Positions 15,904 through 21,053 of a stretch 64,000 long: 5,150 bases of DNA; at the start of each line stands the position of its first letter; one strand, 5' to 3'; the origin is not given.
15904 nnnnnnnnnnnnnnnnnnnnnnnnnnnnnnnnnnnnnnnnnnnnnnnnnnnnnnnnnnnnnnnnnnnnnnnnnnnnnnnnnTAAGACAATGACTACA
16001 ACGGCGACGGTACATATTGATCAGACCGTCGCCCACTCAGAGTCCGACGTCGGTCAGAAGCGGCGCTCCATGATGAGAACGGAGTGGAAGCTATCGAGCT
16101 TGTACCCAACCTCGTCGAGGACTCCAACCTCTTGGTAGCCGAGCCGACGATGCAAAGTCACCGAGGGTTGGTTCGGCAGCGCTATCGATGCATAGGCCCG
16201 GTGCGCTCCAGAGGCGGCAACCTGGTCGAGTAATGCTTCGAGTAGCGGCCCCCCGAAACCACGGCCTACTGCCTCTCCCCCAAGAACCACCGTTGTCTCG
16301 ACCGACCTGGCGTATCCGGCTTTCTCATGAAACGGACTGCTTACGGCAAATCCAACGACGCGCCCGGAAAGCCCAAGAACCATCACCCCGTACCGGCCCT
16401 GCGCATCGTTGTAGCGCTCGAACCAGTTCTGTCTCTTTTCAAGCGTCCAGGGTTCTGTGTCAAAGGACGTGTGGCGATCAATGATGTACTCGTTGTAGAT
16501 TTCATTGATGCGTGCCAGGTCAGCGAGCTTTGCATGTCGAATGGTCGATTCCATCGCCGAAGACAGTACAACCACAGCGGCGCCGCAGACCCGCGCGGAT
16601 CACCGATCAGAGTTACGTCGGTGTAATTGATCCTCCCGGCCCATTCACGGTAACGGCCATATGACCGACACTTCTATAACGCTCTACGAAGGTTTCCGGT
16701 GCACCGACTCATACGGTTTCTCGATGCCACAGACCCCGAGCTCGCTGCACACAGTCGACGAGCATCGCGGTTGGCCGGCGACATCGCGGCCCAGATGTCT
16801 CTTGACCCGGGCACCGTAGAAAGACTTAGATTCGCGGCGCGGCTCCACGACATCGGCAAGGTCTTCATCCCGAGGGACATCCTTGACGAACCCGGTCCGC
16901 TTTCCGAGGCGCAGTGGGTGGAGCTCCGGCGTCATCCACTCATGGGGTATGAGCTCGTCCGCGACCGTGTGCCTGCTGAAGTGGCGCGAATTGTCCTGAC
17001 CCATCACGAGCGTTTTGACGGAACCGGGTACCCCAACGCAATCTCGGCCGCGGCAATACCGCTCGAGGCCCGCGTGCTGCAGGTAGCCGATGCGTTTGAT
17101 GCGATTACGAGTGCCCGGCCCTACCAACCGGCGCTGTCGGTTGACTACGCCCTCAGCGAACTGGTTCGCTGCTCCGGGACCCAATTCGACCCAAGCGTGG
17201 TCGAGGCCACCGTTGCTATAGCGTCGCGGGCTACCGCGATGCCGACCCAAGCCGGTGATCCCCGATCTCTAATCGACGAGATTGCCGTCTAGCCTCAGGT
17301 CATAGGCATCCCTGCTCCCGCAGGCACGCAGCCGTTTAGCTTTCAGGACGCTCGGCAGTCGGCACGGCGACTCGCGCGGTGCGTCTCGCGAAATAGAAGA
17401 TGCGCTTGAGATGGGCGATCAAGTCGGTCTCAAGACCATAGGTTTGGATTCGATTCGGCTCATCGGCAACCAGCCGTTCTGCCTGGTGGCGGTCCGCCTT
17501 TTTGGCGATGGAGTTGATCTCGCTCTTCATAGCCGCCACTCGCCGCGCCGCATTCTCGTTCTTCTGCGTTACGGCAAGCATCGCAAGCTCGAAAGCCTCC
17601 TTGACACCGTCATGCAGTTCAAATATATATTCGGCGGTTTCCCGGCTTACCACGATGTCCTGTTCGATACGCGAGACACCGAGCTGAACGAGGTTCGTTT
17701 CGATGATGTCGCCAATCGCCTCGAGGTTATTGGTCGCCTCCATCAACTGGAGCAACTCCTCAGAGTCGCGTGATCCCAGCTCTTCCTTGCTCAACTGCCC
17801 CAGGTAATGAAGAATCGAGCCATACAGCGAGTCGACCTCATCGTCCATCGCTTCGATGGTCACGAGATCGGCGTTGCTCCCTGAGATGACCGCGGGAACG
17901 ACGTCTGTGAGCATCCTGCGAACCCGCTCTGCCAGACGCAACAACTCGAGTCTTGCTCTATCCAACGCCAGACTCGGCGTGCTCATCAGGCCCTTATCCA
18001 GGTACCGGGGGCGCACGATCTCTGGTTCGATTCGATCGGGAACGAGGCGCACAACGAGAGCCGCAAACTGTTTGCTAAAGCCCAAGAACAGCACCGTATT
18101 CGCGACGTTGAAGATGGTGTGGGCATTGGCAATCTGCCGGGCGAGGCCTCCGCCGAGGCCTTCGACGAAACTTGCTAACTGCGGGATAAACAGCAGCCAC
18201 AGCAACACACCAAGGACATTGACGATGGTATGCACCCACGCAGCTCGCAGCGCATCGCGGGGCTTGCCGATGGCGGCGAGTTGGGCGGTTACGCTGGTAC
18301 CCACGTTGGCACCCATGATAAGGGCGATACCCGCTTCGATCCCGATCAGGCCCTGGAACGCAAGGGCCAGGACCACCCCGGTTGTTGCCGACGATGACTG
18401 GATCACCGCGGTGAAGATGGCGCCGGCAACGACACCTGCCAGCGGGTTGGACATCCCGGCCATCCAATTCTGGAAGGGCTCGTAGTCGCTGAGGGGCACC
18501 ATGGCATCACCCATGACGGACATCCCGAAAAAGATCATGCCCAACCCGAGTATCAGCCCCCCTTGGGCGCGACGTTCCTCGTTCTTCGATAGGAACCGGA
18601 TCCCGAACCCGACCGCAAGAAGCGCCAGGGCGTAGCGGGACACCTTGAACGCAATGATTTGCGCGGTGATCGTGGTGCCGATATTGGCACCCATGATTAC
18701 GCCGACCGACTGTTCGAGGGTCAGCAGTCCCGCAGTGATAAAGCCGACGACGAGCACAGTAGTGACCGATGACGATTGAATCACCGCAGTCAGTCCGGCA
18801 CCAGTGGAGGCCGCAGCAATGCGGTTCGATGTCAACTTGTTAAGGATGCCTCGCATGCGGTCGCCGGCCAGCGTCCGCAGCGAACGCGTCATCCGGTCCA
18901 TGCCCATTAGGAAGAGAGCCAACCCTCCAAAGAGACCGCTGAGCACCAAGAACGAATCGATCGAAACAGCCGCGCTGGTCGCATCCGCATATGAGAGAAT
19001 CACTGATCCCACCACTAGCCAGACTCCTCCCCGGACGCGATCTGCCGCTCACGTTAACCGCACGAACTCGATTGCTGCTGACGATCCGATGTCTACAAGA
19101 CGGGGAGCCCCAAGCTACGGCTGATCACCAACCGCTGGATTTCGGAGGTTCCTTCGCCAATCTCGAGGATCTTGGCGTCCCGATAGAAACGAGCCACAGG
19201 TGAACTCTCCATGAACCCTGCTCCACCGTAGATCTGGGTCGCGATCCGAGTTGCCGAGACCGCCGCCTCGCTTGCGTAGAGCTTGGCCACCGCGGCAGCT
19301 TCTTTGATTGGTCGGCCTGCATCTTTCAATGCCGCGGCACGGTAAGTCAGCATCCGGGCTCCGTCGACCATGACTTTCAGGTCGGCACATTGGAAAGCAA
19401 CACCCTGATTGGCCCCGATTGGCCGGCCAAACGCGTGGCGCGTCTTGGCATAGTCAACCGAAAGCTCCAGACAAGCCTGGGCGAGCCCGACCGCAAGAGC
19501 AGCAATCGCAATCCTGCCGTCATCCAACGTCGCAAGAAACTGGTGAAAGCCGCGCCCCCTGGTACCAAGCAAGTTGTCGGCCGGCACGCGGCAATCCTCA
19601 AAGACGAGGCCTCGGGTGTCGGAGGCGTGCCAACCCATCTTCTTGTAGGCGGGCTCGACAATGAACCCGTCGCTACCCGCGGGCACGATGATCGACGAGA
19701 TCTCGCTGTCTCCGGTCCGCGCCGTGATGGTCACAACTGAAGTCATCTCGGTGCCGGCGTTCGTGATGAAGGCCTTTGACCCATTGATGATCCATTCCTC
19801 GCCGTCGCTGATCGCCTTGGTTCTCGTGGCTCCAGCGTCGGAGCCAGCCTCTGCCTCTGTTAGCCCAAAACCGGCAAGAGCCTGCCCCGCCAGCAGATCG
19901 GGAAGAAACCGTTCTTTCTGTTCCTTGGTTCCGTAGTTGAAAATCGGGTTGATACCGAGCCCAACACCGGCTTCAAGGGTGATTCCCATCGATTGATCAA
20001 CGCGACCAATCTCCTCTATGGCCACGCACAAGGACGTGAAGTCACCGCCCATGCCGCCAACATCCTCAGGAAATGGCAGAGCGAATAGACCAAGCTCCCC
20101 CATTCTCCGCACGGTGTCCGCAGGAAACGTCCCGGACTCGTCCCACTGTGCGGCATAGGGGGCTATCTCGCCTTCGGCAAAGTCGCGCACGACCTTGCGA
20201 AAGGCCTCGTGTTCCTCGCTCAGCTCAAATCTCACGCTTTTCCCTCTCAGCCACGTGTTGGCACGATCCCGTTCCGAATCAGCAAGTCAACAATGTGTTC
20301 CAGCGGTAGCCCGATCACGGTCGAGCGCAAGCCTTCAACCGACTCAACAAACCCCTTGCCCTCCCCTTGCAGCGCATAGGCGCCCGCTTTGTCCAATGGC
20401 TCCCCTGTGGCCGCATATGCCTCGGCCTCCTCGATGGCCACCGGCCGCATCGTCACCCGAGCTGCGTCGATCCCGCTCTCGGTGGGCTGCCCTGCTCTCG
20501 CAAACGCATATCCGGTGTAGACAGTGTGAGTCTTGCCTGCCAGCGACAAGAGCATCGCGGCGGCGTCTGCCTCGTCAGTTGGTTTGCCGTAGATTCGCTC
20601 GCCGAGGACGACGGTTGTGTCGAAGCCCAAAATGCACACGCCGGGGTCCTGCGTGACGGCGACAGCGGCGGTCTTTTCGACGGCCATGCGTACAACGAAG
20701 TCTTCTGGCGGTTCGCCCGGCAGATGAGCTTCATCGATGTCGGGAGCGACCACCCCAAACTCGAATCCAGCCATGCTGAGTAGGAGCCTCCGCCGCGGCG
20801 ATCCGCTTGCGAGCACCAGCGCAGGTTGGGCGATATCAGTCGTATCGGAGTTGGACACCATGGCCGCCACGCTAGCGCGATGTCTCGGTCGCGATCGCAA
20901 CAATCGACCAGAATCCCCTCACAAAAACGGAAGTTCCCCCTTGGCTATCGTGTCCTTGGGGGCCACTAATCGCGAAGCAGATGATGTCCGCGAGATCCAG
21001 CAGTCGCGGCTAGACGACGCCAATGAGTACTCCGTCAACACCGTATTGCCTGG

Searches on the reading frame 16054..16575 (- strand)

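Call 53: search_protein_families(library=pfam, proteins=[window:16054-16575:-], max_evalue=0.00001)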
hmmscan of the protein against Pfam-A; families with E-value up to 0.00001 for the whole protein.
window:16054-16575:- (173 aa): 3 families
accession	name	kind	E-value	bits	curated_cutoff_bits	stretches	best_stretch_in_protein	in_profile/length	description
PF00583.31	Acetyltransf_1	-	4.4e-11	43.5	20.7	1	33-147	6-116/116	Acetyltransferase (GNAT) family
PF13302.13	Acetyltransf_3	-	1.8e-10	42.1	25.4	1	11-148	3-138/138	Acetyltransferase (GNAT) domain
PF13420.13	Acetyltransf_4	-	2e-10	41.3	24.3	1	12-159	1-146/155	Acetyltransferase (GNAT) domain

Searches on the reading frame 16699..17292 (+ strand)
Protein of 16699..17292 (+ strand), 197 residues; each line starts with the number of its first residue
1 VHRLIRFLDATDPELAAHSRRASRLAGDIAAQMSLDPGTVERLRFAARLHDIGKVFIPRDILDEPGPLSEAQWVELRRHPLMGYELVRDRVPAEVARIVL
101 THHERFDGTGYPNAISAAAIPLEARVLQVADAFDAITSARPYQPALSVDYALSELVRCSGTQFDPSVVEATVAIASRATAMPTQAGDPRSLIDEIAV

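Call 53: search_protein_families(library=pfam, proteins=[window:16699-17292:+], max_evalue=0.00001)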
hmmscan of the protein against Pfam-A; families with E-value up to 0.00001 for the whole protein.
window:16699-17292:+ (197 aa): 2 families
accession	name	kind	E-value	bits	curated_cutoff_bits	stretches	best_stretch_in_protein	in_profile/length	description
PF13487.12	HD_5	-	1.1e-38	133.1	27.2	1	5-167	4-170/170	HD domain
PF01966.28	HD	-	1.7e-19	70.7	22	1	16-135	2-115/116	HD domain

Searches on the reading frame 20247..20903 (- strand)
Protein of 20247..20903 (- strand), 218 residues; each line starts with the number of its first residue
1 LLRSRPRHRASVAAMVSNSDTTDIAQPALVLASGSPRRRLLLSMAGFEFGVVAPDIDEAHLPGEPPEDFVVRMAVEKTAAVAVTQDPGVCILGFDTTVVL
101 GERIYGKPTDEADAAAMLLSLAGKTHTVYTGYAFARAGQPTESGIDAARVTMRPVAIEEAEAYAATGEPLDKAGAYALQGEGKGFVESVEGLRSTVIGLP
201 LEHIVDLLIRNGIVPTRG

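Call 53: search_protein_families(library=pfam, proteins=[window:20247-20903:-], max_evalue=0.00001)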
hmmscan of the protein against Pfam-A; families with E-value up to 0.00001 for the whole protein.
window:20247-20903:- (218 aa): 1 family
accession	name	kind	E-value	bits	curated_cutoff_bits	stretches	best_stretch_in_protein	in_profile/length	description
PF02545.19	Maf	-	1.8e-52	178.1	27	1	29-208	2-184/187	Maf-like protein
